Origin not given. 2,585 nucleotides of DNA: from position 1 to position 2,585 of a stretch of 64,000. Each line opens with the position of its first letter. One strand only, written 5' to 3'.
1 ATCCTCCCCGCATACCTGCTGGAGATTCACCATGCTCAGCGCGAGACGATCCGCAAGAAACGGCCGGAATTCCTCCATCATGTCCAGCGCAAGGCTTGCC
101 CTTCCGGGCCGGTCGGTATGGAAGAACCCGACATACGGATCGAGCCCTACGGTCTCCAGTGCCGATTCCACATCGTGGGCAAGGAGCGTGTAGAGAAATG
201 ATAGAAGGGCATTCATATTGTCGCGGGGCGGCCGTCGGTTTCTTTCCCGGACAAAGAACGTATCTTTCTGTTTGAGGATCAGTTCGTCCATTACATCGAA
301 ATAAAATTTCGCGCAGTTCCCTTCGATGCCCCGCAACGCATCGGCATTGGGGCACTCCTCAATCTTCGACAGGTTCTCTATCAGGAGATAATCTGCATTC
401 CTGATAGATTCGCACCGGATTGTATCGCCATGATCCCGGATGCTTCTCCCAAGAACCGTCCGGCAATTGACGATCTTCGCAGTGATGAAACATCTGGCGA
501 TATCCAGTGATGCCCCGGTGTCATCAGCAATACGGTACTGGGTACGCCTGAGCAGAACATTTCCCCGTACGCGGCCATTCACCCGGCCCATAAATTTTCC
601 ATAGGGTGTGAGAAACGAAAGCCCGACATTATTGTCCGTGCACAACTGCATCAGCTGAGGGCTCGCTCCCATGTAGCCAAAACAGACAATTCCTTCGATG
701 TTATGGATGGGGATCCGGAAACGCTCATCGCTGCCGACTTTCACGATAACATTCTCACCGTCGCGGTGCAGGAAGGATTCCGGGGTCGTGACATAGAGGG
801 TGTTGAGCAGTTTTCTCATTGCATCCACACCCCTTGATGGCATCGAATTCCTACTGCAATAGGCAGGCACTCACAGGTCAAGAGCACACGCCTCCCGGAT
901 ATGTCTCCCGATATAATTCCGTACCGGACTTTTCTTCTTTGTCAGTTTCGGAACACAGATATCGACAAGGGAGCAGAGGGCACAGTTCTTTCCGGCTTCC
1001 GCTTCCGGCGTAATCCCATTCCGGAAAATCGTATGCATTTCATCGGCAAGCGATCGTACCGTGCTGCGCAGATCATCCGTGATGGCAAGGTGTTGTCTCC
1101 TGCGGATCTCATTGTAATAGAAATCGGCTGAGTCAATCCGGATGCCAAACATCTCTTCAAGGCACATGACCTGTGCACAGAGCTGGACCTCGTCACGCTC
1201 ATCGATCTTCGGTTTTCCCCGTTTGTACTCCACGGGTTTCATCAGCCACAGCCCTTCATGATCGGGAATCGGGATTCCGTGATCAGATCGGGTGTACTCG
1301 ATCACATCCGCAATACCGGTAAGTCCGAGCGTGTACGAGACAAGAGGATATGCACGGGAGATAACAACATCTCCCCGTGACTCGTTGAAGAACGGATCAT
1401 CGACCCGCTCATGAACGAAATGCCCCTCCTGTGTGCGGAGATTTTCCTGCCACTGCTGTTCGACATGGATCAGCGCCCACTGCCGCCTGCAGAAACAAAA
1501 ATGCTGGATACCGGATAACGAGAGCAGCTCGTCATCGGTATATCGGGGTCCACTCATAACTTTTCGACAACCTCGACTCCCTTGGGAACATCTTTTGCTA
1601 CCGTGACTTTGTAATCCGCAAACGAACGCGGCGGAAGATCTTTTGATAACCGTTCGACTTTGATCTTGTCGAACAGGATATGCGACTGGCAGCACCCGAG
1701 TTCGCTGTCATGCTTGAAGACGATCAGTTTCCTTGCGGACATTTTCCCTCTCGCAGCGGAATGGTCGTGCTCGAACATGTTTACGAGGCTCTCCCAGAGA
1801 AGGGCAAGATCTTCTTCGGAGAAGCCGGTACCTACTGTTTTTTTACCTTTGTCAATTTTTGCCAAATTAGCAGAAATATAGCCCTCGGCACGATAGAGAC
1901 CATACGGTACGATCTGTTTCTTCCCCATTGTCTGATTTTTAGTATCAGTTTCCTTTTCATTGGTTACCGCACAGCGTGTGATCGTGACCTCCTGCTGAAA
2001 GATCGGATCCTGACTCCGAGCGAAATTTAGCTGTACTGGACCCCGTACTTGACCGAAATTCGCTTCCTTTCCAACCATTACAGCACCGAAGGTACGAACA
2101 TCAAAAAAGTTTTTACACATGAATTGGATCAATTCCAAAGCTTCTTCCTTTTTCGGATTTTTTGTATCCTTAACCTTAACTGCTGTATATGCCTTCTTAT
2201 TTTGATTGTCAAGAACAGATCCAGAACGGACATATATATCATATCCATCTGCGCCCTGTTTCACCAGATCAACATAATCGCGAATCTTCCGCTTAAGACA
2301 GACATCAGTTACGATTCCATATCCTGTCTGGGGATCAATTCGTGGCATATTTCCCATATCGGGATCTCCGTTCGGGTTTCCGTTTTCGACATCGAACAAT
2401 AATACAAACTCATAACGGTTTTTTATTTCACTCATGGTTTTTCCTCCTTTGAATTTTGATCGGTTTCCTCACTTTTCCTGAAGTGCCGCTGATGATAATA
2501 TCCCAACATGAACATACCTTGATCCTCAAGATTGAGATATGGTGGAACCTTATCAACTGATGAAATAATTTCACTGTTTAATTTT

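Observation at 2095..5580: Abrupt low-GC cassette inside the type I-C cas operon, with both breakpoints inside intact ORFs (cas7 and cas3)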

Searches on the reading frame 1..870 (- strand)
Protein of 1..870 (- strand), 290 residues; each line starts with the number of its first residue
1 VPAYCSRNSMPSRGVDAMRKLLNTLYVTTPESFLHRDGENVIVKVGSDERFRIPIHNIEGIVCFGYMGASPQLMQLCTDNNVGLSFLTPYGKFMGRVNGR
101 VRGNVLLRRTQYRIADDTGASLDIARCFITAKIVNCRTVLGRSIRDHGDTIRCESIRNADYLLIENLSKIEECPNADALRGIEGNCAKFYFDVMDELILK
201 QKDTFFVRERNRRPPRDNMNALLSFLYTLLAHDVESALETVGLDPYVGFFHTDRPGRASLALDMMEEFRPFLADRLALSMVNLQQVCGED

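Call 4: search_protein_families(library=ncbifam, proteins=[window:1-870:-])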
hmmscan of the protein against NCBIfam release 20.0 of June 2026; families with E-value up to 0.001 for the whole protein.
window:1-870:- (290 aa): 9 families
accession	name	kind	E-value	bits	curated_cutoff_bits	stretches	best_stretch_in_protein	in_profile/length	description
TIGR03640.1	cas1_DVULG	exception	9.2e-112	373.6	385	1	20-288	1-269/340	type I-C CRISPR-associated endonuclease Cas1c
NF049935.1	cas4g_cas1g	exception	8.8e-77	258.8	560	1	7-287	199-474/546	CRISPR-associated endonuclease Cas4g/Cas1g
TIGR04093.1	cas1_CYANO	exception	1.6e-67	227.8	385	1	23-286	1-261/334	type I-D CRISPR-associated endonuclease Cas1d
TIGR00287.1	cas1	equivalog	1.5e-66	224.8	71.7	1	24-286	1-259/327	CRISPR-associated endonuclease Cas1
TIGR03983.1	cas1_MYXAN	equivalog_domain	7.9e-49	166.5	358.05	1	23-285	12-272/347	type I-MYXAN CRISPR-associated endonuclease Cas1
TIGR03641.1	cas1_HMARI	exception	1e-41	143.4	304.1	1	25-286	3-251/324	type I-B CRISPR-associated endonuclease Cas1b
TIGR04329.1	cas1_PREFRAN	exception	2.1e-29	102.6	300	1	38-290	22-259/317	type V CRISPR-associated endonuclease Cas1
TIGR03639.1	cas1_NMENI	exception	2.1e-13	50.2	120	1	24-279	3-231/278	type II CRISPR-associated endonuclease Cas1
TIGR03638.1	cas1_ECOLI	exception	0.00069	18.9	215.6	0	177-264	131-215/269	type I-E CRISPR-associated endonuclease Cas1e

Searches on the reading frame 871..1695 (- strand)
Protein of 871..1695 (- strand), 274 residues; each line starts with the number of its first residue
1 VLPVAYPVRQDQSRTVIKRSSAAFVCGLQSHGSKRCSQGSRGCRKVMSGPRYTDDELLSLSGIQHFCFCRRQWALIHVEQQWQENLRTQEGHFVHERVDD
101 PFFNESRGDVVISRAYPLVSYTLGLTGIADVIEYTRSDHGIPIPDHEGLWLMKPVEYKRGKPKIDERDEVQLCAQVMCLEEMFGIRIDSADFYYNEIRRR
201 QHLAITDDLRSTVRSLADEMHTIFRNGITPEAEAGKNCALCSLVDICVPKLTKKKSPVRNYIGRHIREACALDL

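Call 4: search_protein_families(library=ncbifam, proteins=[window:871-1695:-])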
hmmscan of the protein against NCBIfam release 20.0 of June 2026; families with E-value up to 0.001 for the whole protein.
window:871-1695:- (274 aa): 2 families
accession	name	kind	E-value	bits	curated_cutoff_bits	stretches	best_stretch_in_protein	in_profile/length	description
TIGR00372.1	cas4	equivalog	2.4e-31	109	65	1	60-249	3-180/180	CRISPR-associated protein Cas4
NF049935.1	cas4g_cas1g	exception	4.8e-31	107.8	560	1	58-253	2-195/546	CRISPR-associated endonuclease Cas4g/Cas1g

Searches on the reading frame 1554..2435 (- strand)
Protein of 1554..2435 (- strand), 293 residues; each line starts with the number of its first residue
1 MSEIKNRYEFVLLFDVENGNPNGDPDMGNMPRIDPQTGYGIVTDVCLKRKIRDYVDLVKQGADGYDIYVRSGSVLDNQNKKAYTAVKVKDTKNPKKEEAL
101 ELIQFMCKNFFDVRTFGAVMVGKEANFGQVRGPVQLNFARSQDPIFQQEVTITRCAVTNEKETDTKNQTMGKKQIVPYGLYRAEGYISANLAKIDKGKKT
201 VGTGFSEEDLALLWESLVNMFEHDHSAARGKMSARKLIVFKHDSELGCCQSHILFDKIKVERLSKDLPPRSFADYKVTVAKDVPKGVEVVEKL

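Call 4: search_protein_families(library=ncbifam, proteins=[window:1554-2435:-])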
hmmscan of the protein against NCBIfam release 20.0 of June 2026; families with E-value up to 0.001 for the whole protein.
window:1554-2435:- (293 aa): 3 families
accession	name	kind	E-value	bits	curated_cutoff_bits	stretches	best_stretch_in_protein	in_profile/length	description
TIGR02589.1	cas_Csd2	exception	3.3e-103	345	182.25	1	7-291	1-283/284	type I-C CRISPR-associated protein Cas7/Csd2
TIGR01595.1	cas_CT1132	subfamily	1.8e-76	257.2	125.8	1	4-279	1-267/268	CRISPR-associated protein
TIGR02590.1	cas_Csh2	exception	2.7e-30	105.8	171.55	1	7-226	1-206/286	type I-B CRISPR-associated protein Cas7/Csh2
